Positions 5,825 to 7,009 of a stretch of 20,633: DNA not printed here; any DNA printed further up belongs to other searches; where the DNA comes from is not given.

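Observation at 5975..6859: Unknown 294-aa protein with zinc ribbon, tightly coupled between effector and Cas6-like gene: candidate novel accessory or effector partner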

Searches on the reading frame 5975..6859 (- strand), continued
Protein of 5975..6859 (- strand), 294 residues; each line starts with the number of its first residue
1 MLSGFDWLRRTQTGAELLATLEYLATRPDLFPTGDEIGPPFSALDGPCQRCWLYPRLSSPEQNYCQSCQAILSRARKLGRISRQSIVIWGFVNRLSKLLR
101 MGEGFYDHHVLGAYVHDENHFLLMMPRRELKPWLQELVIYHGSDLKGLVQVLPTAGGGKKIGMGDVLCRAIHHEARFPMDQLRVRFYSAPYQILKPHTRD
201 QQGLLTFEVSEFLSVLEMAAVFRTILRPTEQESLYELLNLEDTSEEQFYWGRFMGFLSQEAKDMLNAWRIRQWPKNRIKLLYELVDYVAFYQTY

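Call 53: search_protein_families(library=ncbifam, proteins=[L049:320-3829:-, L049:4072-5115:-, L049:5205-5657:-, L049:5967-6872:+, L049:6970-7884:+, L049:8019-9071:+, L049:9072-9980:+, L040:4896-8204:+, L040:9783-10814:-], max_evalue=0.001)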
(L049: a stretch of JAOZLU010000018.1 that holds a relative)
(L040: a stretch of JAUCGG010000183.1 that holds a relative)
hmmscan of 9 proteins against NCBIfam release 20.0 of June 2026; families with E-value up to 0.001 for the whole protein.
L049:320-3829:- (1169 aa): 1 family
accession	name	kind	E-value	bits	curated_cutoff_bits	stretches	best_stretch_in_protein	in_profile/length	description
NF012211.1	tand_rpt_95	domain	3e-15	56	90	2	626-712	2-95/98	tandem-95 repeat protein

L049:4072-5115:- (347 aa): 1 family
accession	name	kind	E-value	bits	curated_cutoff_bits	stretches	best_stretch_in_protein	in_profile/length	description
NF052521.1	TafC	equivalog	2.3e-12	46.7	410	1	40-222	190-367/373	TafC family fimbrial protein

L049:5205-5657:- (150 aa): 0 families

L049:5967-6872:+ (301 aa): 0 families

L049:6970-7884:+ (304 aa): 1 family
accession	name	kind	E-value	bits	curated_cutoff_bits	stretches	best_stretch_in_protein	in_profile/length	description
NF049958.1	Cas10_III-i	exception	5.3e-133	443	175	1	3-302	1-294/295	type III-I CRISPR-associated protein Cas10i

L049:8019-9071:+ (350 aa): 1 family
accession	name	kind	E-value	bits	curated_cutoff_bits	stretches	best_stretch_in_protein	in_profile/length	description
NF049959.1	CRISPR_3_Cas6i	exception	1e-86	289.7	160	1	5-233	6-207/207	type III-I CRISPR precrRNA processing endoribonuclease Cas6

L049:9072-9980:+ (302 aa): 0 families

L040:4896-8204:+ (1102 aa): 4 families
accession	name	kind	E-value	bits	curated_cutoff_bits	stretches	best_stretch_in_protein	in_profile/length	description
NF049957.1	Cas_III-I_gRAMP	exception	0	1844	800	1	34-1100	1-1073/1076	type III-I CRISPR-associated gRAMP effector Cas7-11i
TIGR03986.1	TIGR03986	equivalog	1.7e-25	90.5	161.35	1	997-1070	451-523/568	TIGR03986 family type III CRISPR-associated RAMP protein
TIGR02581.1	cas_cyan_RAMP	equivalog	3.3e-18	66.1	108.05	2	626-738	107-211/216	type III CRISPR-associated RAMP protein Csx7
NF041225.1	Cas_III-E_gRAMP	equivalog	2.2e-13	48.6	700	1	995-1054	1480-1539/1636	type III-E CRISPR-associated gRAMP effector Cas7-11e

L040:9783-10814:- (343 aa): 0 families
